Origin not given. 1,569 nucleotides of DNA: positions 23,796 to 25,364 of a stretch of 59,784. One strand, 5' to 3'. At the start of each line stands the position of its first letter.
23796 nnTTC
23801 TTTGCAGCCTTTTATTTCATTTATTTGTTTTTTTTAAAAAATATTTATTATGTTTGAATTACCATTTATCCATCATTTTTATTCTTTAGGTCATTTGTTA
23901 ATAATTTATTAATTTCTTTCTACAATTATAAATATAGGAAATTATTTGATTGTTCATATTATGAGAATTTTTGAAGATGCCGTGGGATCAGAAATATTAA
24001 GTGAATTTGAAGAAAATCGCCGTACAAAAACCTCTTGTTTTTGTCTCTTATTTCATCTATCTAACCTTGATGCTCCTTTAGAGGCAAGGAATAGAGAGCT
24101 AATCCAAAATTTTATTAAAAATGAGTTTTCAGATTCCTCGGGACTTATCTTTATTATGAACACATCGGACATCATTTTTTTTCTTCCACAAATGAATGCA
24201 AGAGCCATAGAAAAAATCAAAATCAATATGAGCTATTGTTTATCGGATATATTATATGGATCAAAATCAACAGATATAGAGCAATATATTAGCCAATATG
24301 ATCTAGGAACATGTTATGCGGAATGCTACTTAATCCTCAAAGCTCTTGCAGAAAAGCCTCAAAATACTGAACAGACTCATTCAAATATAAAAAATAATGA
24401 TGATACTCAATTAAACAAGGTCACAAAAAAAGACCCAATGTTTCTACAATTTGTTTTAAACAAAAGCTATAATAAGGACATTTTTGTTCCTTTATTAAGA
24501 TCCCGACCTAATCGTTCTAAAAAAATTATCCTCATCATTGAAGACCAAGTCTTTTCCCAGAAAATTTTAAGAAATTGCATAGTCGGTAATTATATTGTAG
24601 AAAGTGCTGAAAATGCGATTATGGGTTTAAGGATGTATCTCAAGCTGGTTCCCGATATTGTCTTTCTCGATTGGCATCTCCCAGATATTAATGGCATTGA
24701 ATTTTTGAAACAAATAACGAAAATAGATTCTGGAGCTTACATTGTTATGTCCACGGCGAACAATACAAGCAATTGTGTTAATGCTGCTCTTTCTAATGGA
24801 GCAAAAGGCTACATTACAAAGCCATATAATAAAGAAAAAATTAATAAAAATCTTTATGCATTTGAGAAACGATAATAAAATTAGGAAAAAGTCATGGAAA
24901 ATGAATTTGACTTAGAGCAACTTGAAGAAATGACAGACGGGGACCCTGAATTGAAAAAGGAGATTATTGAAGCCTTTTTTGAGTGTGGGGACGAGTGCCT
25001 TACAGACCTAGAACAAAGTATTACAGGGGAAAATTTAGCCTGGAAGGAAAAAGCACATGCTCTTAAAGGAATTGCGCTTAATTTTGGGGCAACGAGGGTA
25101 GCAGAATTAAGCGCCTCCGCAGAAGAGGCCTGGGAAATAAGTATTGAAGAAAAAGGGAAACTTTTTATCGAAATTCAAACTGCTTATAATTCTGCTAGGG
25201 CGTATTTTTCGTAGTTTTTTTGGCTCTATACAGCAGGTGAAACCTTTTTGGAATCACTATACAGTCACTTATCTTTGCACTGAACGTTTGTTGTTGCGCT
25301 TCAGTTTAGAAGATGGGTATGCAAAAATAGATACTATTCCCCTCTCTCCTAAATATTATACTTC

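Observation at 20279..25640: Diverged direct repeats of the pntB 3' end bracket a 5.2-kb AT-rich insertion (att-like scar)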

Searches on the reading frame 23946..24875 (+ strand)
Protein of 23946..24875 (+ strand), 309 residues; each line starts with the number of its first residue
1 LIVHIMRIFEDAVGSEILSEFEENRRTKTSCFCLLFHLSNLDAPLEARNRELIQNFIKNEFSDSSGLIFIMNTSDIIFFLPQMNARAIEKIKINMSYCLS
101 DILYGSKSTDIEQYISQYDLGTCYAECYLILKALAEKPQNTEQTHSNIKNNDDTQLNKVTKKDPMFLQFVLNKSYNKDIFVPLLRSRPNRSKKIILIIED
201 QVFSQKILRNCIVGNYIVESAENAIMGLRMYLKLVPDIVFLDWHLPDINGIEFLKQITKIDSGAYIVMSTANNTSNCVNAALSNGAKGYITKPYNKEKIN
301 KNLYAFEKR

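Call 6: search_protein_families(library=pfam, proteins=[window:23946-24875:+])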
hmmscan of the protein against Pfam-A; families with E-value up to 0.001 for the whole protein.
window:23946-24875:+ (309 aa): 1 family
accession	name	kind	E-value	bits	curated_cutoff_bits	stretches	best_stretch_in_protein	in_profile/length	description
PF00072.30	Response_reg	-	2.5e-21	76.4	30.2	1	195-302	1-109/111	Response regulator receiver domain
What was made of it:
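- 23946..24875 (+): Response-regulator gene. The receiver domain is C-terminal; the first ~190 residues match no family. Part of the relocated module. Pfam Response_reg at residues 195-302 (call 6).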

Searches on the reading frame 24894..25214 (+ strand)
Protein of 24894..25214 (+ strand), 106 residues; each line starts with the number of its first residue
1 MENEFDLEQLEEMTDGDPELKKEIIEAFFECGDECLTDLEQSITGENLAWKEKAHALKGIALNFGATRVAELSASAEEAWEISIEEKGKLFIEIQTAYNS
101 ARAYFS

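Call 6: search_protein_families(library=pfam, proteins=[window:24894-25214:+])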
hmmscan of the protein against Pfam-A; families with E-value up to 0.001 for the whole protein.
window:24894-25214:+ (106 aa): 1 family
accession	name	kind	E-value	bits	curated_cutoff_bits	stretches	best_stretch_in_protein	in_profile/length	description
PF01627.28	Hpt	-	9.4e-08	32.6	24.6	1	23-78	1-57/84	Hpt domain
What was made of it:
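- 24894..25214 (+): Hpt phosphotransfer protein gene, part of the relocated module. Pfam Hpt (call 6).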
